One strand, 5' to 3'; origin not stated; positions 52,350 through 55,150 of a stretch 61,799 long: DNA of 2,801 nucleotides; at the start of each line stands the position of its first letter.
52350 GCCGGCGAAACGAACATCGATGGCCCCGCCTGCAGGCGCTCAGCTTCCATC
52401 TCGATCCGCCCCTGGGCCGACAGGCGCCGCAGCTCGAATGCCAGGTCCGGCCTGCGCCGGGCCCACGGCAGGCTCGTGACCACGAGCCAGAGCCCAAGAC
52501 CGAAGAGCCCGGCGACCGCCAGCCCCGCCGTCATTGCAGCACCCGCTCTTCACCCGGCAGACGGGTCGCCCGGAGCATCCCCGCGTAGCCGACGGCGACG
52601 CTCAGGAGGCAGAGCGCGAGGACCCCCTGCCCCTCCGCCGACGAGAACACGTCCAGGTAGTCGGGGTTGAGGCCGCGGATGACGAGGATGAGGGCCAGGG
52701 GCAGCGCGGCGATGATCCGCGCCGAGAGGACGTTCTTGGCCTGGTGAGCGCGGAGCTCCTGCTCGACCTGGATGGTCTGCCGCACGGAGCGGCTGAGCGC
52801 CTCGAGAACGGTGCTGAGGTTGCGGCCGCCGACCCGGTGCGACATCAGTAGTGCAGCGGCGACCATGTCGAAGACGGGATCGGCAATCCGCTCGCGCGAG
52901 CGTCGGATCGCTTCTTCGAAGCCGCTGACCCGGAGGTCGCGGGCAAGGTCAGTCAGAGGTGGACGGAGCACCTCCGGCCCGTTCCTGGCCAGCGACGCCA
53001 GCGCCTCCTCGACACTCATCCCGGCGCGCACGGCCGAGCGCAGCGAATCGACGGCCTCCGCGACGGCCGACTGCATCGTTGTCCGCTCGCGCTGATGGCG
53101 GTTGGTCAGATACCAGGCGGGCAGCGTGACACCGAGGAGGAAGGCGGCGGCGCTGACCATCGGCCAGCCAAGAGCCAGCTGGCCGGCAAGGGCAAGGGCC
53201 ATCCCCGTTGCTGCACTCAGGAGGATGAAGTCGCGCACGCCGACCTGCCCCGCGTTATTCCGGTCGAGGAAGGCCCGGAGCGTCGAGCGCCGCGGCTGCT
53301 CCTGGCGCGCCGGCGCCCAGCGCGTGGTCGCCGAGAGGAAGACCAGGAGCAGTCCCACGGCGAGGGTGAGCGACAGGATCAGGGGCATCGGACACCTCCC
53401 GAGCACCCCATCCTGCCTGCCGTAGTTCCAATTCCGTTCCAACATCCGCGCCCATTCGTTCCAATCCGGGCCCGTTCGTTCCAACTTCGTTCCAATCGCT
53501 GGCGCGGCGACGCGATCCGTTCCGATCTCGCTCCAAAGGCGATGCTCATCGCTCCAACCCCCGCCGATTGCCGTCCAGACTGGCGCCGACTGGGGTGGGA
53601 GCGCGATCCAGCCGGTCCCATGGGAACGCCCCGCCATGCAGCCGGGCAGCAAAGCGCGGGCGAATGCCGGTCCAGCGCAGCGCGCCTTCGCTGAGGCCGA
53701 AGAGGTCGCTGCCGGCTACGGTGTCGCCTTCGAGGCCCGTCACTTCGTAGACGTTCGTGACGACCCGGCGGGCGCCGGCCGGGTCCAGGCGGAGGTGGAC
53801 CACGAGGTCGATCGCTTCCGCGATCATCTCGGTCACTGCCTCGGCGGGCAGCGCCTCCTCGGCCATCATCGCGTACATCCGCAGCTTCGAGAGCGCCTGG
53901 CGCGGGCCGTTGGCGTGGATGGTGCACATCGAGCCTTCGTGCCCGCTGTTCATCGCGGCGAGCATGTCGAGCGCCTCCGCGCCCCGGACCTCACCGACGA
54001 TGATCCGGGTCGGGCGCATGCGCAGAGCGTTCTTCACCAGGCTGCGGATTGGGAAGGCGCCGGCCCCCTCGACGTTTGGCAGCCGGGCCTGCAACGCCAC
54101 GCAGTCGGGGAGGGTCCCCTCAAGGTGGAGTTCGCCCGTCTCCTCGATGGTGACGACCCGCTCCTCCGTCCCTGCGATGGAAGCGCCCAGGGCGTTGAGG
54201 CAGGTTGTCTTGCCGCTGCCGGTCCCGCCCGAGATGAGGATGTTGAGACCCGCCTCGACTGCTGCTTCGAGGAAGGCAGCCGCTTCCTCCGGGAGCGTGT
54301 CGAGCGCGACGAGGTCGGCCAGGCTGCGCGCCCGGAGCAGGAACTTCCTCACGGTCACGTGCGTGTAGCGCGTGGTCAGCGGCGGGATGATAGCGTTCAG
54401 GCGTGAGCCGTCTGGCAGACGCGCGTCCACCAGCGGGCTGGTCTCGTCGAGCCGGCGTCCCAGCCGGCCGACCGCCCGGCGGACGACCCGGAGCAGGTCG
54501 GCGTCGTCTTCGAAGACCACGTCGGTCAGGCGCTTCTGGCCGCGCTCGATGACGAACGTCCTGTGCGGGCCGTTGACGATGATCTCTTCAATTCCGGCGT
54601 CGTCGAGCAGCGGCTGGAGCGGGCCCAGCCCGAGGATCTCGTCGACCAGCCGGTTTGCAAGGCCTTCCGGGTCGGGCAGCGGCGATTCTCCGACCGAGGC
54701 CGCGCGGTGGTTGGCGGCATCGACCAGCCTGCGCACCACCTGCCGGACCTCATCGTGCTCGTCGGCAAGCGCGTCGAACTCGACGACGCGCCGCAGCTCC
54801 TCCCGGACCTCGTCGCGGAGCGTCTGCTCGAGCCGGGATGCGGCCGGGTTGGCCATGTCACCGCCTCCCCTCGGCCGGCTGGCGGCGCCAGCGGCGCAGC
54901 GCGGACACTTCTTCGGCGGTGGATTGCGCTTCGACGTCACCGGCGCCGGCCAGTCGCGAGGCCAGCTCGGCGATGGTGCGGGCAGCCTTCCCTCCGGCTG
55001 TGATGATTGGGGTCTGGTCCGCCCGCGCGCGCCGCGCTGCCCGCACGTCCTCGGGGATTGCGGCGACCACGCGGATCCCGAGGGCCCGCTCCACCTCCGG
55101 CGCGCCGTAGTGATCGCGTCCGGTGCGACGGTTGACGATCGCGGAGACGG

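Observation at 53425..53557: Array B: eight phased heptamers inside the tad operon (cpaF-tadB gap)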

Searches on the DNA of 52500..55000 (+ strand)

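Call 22: search_dna_similar(query=window:52500-55000:+, collection=plasmids, mode=distant, max_rows=15)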
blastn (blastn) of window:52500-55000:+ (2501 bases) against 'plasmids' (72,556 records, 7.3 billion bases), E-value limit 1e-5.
Records with a match: 514; places in all: 620; records where one place covers at least 80% of the query: 0.
Best place of each record, by identity: 80-90% 14; 60-80% 500.
By first word of the organism name: Rhizobium 133; Xanthomonas 98; Sinorhizobium 76; Phaeobacter 26; Burkholderia 18; Streptomyces 17; Azospirillum 13; Sphingobium 11; Sulfitobacter 11; Agrobacterium 6; and 57 more.
By predicted mobility (MOB-suite, as given by PLSDB): conjugative 270; non-mobilizable 162; mobilizable 82.
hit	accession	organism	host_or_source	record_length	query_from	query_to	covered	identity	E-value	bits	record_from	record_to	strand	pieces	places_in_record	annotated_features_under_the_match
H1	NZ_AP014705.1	Methylobacterium aquaticum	-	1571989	1224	2126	36%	66.3%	2e-39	172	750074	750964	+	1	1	none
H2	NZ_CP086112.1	Skermanella rosea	single cell,hydrocarbon-contaminated ...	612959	1392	2155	31%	67.5%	1e-47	200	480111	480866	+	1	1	CpaF family protein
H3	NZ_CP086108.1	Skermanella mucosa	single cell,crude oil contaminated ...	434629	1392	2155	31%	66.9%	1e-41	179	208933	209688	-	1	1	CpaF family protein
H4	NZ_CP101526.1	Burkholderia arboris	mixed culture,soil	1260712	1393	2145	30%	67.5%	2e-52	216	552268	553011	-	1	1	none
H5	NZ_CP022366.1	Azospirillum sp. TSH58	single cell,paddy soils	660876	1393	2151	30%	66.7%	1e-41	180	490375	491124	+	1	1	CpaF family protein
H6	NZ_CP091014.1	Burkholderia cenocepacia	-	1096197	1393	2145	30%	67.1%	1e-49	206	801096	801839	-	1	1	none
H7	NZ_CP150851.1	Burkholderia pyrrocinia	-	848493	1393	2145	30%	67.1%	5e-47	197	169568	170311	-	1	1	CpaF family protein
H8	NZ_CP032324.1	Azospirillum argentinense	soil sample,Agricultural field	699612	1393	2151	30%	66.5%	1e-41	180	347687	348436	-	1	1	CpaF family protein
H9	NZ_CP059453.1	Azospirillum brasilense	Prokaryotes,soil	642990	1393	2151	30%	66.5%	2e-40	176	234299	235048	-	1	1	CpaF family protein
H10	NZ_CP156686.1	Burkholderia stagnalis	Bacterial cells,soils collected in ...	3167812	1393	2145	30%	67.0%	3e-44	188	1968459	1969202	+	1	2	none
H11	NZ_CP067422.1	Skermanella sp. TT6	Homo sapiens,single cell,skin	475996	1392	2155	31%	66.0%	2e-38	169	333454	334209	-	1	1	ATPase, T2SS/T4P/T4SS family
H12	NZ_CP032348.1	Azospirillum brasilense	soil sample,Agricultural field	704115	1393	2151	30%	66.2%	2e-39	172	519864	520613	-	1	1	CpaF family protein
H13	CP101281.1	Burkholderia sp. FXe9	bacteria,soil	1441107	1393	2145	30%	66.7%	2e-40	177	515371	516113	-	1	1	none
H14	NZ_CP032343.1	Azospirillum brasilense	soil sample,Agricultural field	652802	1393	2151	30%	66.2%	4e-36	162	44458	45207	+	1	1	CpaF family protein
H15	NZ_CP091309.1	Burkholderia pyrrocinia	-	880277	1395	2145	30%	66.7%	3e-44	189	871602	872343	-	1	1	CpaF family protein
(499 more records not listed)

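Call 69: search_rna_families(source=window, start=53250, end=53750, threshold=evalue, max_evalue=1)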
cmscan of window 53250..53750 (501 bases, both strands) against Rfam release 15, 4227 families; matches with E-value up to 1: 1.
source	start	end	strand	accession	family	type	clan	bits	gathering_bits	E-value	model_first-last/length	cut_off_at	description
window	53286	53345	+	RF01075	TLS-PK1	Cis-reg;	-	18.7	80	0.29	1-97/97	no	Pseudoknot of tRNA-like structure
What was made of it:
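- On Known cis-regulatory RNA families (Rfam): It lies outside the gap and on the other strand (call 69).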

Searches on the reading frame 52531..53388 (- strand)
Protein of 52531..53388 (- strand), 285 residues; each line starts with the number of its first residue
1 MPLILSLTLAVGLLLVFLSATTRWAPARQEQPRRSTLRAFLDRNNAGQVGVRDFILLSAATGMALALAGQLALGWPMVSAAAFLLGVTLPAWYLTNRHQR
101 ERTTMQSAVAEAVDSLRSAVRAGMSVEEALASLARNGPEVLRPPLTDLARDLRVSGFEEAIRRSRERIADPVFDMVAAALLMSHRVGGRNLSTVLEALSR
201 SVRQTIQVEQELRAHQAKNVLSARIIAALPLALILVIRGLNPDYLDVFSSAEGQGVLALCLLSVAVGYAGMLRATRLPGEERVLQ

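Call 13: search_protein_families(library=pfam, proteins=[window:52531-53388:-], max_evalue=0.01)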
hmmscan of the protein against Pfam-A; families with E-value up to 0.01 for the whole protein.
window:52531-53388:- (285 aa): 1 family
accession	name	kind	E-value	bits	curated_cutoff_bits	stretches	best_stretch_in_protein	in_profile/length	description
PF00482.28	T2SSF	-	1.2e-12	48.3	25.2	1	113-237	2-123/125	Type II secretion system (T2SS), protein F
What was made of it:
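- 52531..53388 (-): tadB (T2SSF), the first gene behind the array. Call 13.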

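Call 24: find_related_loci(query=window:52531-53388:-, collection=genome_contigs, flank=10000)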
Query window:52531-53388:- (285 aa) in genome_contigs; peptide patterns used: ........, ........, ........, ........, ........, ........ (x = any residue, [..] = any of these).
98 stretches matched a pattern; 16 encode a relative of the query (tblastn E <= 1e-3); 15 distinct loci.
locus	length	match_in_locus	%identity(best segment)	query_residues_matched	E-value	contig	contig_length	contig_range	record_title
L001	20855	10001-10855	93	1-285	1e-170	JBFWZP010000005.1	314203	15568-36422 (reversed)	MAG: Dehalococcoidia bacterium isolate CA_2019_TPBS_190 NODE_275_length_314203_cov_39.570063_TPBS, whole genome shotgun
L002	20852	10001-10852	93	1-285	2e-168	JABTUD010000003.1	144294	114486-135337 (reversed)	MAG: Thermoflexaceae bacterium isolate H3_CFX4 seq003, whole genome shotgun sequence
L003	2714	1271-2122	91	1-284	1e-177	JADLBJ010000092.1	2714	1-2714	MAG: Dehalococcoidia bacterium isolate SJ161 c_000001057270, whole genome shotgun sequence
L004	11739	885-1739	89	1-285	4e-164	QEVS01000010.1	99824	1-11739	MAG: bacterium isolate UCB2 J3_scaffold_279, whole genome shotgun sequence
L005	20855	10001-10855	88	1-285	1e-163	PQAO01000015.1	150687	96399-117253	MAG: Dehalococcoidia bacterium isolate FeB_14 contig_2783, whole genome shotgun sequence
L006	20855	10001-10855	91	1-285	2e-161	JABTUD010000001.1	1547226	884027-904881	MAG: Thermoflexaceae bacterium isolate H3_CFX4 seq001, whole genome shotgun sequence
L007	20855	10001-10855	84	1-285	7e-155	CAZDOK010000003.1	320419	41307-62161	MAG TPA_asm: uncultured Anaerolineaceae bacterium isolate SRP193661_co1_145 genome assembly, contig: NODE_11_length_3204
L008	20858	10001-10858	86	1-285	2e-153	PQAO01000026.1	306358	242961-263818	MAG: Dehalococcoidia bacterium isolate FeB_14 contig_297, whole genome shotgun sequence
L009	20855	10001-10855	81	1-285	9e-149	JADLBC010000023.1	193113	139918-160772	MAG: Dehalococcoidia bacterium isolate SJ148 c_000000298519, whole genome shotgun sequence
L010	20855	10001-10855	91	1-285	4e-158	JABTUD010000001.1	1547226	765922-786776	MAG: Thermoflexaceae bacterium isolate H3_CFX4 seq001, whole genome shotgun sequence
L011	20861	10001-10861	67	1-285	1e-123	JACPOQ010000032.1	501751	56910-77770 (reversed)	MAG: Chloroflexi bacterium isolate NC_groundwater_605_Pr5_B-0.1um_68_33 alan_book_18_scaffold_268124, whole genome shotg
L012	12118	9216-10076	66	1-285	3e-122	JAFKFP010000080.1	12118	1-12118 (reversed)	Bacterium isolate SCN18_30_10_14_R2_B_64_8_A SCN18_30_10_14_R2_B_scaffold_2605, whole genome shotgun sequence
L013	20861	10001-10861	67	1-285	4e-122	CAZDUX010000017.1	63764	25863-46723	MAG TPA_asm: uncultured Anaerolineaceae bacterium isolate SRP263991_co5_292 genome assembly, contig: NODE_1035_length_63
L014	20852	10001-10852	89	1-284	2e-166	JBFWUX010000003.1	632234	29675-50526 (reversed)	MAG: Dehalococcoidia bacterium isolate CA_2019_TPBF_80 NODE_86_length_632234_cov_18.794138_TPBF, whole genome shotgun se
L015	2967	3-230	84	210-285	2e-36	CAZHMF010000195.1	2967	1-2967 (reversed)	MAG TPA_asm: uncultured Anaerolineaceae bacterium isolate binchicken_co275_200 genome assembly, contig: NODE_76327_lengt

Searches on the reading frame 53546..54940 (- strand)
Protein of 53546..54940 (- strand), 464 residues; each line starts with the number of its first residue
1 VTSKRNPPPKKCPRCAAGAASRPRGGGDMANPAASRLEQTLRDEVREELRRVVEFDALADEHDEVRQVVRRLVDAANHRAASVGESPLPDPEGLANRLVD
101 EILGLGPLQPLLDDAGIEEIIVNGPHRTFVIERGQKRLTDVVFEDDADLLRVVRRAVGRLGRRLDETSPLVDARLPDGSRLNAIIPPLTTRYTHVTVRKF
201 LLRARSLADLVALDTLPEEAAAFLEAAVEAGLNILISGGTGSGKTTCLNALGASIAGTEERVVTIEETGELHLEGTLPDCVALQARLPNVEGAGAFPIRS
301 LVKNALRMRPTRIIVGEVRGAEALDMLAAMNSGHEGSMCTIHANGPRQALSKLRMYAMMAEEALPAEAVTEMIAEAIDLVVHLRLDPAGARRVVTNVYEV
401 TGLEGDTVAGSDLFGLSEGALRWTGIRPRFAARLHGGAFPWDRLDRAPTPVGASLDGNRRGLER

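Call 13: search_protein_families(library=pfam, proteins=[window:53546-54940:-], max_evalue=0.01)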
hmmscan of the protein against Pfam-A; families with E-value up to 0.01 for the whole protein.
window:53546-54940:- (464 aa): 8 families
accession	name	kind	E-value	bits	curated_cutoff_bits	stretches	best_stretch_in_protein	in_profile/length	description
PF00437.27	T2SSE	-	2e-50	172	24.9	1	104-385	4-277/370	Type II/IV secretion system protein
PF01580.24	FtsK_SpoIIIE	-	0.00022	21.2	24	1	232-257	40-65/221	FtsK/SpoIIIE family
PF10412.15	TrwB_AAD_bind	-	0.00045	19.7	20.5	1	233-271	17-55/387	Type IV secretion-system coupling protein DNA-binding domain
PF25199.1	nSTAND_NTPase5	-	0.0012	19.1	34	1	228-271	38-82/145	Novel STAND NTPase 5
PF06414.18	Zeta_toxin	-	0.0025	17.7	22.3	0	234-267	19-51/199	Zeta toxin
PF13191.12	AAA_16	-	0.0034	18.3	32.6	1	222-272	14-63/167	AAA ATPase domain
PF13555.12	AAA_29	-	0.0045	17.1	27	1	230-253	22-44/61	P-loop containing region of AAA domain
PF13476.12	AAA_23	-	0.0088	17.1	27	0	234-259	22-47/201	AAA domain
